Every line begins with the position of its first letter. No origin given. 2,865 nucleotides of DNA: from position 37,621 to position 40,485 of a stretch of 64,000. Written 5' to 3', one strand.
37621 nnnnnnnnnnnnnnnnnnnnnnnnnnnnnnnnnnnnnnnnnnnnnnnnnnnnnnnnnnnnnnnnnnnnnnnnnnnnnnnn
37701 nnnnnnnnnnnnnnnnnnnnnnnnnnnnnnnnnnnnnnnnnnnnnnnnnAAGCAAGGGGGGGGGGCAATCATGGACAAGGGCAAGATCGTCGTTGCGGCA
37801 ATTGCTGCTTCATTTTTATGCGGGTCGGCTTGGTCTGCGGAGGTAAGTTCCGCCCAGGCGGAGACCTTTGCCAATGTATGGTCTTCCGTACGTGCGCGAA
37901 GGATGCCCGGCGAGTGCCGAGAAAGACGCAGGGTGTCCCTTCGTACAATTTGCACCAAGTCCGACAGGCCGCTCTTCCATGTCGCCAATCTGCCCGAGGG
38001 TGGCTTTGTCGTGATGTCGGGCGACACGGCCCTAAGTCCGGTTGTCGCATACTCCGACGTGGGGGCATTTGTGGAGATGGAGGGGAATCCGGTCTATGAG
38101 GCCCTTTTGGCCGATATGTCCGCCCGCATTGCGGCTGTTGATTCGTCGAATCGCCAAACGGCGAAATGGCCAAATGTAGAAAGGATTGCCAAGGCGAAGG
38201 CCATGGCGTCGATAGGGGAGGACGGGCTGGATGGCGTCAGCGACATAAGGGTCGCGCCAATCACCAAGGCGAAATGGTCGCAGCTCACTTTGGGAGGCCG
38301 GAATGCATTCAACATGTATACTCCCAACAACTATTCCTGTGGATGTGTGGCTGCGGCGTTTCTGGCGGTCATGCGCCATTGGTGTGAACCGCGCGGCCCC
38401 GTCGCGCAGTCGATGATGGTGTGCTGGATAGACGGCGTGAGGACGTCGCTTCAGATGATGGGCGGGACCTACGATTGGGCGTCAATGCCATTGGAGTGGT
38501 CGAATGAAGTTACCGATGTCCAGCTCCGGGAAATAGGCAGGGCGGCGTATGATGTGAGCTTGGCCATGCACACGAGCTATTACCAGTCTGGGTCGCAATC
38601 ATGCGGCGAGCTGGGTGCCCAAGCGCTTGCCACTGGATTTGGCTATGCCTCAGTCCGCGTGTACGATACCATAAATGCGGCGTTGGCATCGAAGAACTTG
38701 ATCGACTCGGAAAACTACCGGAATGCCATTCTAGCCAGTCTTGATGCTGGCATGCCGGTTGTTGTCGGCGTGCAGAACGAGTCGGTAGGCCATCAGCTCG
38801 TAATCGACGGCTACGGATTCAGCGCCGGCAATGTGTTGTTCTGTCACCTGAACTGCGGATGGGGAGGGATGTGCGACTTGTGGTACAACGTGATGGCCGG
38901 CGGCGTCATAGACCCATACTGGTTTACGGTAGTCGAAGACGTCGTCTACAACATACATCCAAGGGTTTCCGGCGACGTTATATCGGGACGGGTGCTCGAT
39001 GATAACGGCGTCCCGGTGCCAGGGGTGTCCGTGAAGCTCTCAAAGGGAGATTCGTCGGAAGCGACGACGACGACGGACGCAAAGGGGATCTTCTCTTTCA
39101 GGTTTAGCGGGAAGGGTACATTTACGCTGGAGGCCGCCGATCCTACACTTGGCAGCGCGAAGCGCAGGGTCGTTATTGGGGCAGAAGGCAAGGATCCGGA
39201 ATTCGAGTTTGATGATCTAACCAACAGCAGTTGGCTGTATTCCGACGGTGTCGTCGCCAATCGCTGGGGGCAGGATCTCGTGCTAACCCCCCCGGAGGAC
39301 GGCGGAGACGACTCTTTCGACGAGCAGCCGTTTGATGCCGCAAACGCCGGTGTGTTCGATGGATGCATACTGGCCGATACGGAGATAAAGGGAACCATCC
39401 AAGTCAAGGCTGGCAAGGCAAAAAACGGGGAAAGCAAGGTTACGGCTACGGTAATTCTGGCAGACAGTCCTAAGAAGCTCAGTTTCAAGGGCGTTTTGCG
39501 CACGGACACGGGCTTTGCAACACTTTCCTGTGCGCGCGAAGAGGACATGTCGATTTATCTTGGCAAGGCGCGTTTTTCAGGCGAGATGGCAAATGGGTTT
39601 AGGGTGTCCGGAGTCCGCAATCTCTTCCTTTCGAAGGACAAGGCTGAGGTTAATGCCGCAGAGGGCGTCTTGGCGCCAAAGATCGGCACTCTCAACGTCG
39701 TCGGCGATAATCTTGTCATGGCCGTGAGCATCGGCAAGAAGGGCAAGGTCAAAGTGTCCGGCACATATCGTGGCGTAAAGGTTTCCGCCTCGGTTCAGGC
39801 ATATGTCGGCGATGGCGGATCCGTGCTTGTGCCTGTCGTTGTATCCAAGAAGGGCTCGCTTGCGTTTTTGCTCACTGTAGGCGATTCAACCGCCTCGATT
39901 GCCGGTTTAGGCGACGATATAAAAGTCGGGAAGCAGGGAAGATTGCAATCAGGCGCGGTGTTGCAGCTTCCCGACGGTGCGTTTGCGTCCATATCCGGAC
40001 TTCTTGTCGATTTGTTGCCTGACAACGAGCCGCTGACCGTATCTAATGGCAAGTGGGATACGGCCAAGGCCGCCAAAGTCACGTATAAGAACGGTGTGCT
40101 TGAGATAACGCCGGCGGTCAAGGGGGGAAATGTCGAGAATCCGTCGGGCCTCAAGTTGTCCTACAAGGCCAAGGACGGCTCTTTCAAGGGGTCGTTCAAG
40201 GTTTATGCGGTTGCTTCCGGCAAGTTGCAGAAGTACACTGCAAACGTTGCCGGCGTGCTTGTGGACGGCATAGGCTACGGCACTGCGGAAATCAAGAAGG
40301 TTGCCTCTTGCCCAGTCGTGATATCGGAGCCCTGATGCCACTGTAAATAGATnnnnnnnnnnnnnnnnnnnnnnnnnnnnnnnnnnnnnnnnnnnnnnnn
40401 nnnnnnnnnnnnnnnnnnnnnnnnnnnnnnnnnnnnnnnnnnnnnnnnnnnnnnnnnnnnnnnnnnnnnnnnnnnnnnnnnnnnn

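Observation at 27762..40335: Lower-GC accessory island encoding paralogous secreted-protein families of unknown collective function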

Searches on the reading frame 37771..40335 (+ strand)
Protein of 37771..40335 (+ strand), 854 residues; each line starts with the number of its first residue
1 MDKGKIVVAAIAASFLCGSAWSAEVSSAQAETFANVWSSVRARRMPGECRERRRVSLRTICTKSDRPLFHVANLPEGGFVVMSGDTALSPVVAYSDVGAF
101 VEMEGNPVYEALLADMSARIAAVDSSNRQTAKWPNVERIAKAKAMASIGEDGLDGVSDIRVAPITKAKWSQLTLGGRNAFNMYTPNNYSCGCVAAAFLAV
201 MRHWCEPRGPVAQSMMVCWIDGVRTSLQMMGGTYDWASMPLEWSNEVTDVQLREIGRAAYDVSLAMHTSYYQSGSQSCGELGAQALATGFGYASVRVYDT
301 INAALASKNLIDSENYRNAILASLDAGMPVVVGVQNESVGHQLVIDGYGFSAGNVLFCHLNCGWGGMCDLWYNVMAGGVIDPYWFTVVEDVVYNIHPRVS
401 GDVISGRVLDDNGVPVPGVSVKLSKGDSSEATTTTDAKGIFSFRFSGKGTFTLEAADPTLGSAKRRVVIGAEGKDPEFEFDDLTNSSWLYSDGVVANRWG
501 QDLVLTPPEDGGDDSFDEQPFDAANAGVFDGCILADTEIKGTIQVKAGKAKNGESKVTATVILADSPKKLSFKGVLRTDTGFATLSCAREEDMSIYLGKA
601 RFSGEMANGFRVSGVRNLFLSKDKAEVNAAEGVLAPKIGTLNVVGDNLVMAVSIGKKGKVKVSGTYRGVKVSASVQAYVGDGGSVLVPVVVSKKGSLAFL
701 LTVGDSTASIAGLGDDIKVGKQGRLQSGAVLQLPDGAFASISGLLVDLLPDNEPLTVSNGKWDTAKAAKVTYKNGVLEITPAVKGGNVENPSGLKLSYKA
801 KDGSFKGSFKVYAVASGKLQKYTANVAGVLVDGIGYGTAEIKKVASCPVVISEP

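Call 4: search_protein_families(library=pfam, proteins=[window:37771-40335:+], max_evalue=0.1)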
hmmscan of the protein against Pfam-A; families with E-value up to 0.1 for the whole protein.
window:37771-40335:+ (854 aa): 12 families
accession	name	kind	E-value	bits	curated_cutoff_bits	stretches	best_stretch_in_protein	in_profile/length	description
PF01640.23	Peptidase_C10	-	3.5e-28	99.6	26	1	179-372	6-194/194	Peptidase C10 family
PF13620.12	CarboxypepD_reg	-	1.1e-12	48.6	32.3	1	404-475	2-74/82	Carboxypeptidase regulatory-like domain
PF13734.11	Inhibitor_I69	-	1.2e-10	42.1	25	1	24-119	3-97/98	Spi protease inhibitor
PF02369.22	Big_1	-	1e-06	29.2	34.9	1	404-448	21-69/93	Bacterial Ig-like domain (group 1)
PF10670.15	DUF4198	-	6.6e-06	26.8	34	1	399-455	144-205/209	Domain of unknown function (DUF4198)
PF13715.12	CarbopepD_reg_2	-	9.5e-06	26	32.2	1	404-455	1-50/88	CarboxypepD_reg-like domain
PF25020.1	TTR_TEN1-4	-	4.6e-05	23.7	27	1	403-469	8-73/86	Teneurin TTR-like domain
PF17210.9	SdrD_B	-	5.7e-05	23.7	29.7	1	410-459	18-68/112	SdrD B-like domain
PF20598.4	DUF6795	-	0.0058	17.4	27.4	1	404-444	1-44/103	Domain of unknown function (DUF6795)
PF11974.14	bMG3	-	0.02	15.2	34.9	0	412-458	24-69/103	Bacterial alpha-2-macroglobulin MG3 domain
PF17789.7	MG4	-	0.024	15.3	24.7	1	407-445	21-60/95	Macroglobulin domain MG4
PF17963.7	Big_9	-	0.044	15.1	23.6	0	740-804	20-78/89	Bacterial Ig domain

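Call 5: search_protein_families(library=ncbifam, proteins=[window:37771-40335:+], max_evalue=0.1)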
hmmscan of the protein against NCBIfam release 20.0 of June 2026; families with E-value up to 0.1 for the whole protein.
window:37771-40335:+ (854 aa): 3 families
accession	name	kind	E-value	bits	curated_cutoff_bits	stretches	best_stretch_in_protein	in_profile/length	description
TIGR04056.1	OMP_RagA_SusC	subfamily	0.00033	19.1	368.25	1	404-447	3-43/981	SusC/RagA family TonB-linked outer membrane protein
TIGR04134.1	lipo_with_rSAM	hypoth_equivalog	0.011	15.7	39.8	1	404-457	42-106/150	radical SAM-associated putative lipoprotein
NF058648.1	ECF_sub_HI1622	equivalog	0.019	15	100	1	399-448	22-72/180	NikL family nickel/cobalt ECF transporter subunit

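Call 74: search_solved_structures(query=window:37771-40332:+, max_evalue=0.001, show_alignments=1)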
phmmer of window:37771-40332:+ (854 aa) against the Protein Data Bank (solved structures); distinct sequences matched with E-value up to 0.001: 8.
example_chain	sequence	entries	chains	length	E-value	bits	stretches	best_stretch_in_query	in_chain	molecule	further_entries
3bba_A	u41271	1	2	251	7e-09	37.9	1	188-397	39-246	interpain A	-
6ukd_A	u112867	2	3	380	8.8e-09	37.5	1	64-374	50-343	Streptopain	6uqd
1pvj_A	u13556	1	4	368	1.4e-08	36.9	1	69-374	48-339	pyrogenic exotoxin B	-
1dki_A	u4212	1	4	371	1.3e-07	33.7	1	64-374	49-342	PYROGENIC EXOTOXIN B ZYMOGEN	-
3bb7_A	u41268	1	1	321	6.7e-07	31.3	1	188-396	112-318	interpain A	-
2uzj_A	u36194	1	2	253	2.5e-05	26.1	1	229-374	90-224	STREPTOPAIN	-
4d8b_A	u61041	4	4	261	2.7e-05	26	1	229-374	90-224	Streptopain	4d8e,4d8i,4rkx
2jtc_A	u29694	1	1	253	0.00011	24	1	233-374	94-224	Streptopain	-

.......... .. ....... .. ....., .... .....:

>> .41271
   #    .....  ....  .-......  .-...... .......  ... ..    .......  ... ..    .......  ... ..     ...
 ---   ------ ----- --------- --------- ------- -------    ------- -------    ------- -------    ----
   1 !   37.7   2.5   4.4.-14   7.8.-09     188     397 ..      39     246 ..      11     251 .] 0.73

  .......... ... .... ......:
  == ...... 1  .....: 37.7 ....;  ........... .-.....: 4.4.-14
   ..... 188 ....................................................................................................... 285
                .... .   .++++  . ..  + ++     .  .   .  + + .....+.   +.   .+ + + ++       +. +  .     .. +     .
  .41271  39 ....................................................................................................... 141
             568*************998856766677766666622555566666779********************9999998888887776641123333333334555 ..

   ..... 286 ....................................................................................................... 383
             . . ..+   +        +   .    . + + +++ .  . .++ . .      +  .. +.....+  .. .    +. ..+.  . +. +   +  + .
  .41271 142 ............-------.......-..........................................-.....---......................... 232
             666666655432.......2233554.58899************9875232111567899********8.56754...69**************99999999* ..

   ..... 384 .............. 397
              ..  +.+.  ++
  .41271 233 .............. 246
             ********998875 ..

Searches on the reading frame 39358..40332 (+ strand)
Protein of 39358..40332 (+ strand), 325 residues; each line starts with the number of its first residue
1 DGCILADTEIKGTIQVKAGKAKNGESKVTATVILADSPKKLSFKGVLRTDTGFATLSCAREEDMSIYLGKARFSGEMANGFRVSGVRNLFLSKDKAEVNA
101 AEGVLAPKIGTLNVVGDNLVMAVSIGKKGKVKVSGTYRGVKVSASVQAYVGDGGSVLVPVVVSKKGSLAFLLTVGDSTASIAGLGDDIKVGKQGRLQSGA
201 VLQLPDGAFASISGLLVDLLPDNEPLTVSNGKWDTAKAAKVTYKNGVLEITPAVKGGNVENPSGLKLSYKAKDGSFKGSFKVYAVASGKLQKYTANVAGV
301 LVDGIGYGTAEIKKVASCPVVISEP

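Call 42: find_homologous_proteins(query=A3, max_evalue=0.001)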
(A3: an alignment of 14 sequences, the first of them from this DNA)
Query A3 (14 sequences) (325 aa, profile of the alignment): 218 proteins with E <= 0.001 among 8000 candidates; the best 120 are listed.
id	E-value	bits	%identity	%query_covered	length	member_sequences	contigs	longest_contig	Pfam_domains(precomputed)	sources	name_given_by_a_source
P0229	4.5e-65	238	39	34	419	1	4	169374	-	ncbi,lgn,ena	-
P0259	6.6e-60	221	47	96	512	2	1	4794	PF09479.17,PF05887.17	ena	-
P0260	2.9e-59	219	42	96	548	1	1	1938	PF09479.17,PF18998.7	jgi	jgi:uncharacterized repeat protein (TIGR02543 family)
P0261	7.9e-59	218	45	97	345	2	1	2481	-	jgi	jgi:hypothetical protein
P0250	2.2e-58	216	45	96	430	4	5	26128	PF09479.17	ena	-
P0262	2.8e-58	216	41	97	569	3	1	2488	PF13004.14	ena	-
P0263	1.9e-57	213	43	97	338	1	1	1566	-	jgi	-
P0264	4.3e-57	212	45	96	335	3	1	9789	-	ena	-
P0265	8.8e-57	211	43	97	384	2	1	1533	-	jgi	jgi:hypothetical protein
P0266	1.1e-56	210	41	98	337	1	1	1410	-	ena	-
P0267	3.7e-56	209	42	95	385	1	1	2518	-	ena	-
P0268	6.7e-56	208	42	98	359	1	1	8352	-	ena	-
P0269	7.8e-56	208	42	96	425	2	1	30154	-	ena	-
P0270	5.3e-55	205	40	96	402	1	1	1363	PF09479.17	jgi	jgi:uncharacterized repeat protein (TIGR02543 family)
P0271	5.4e-55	205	43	96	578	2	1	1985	PF13306.13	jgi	-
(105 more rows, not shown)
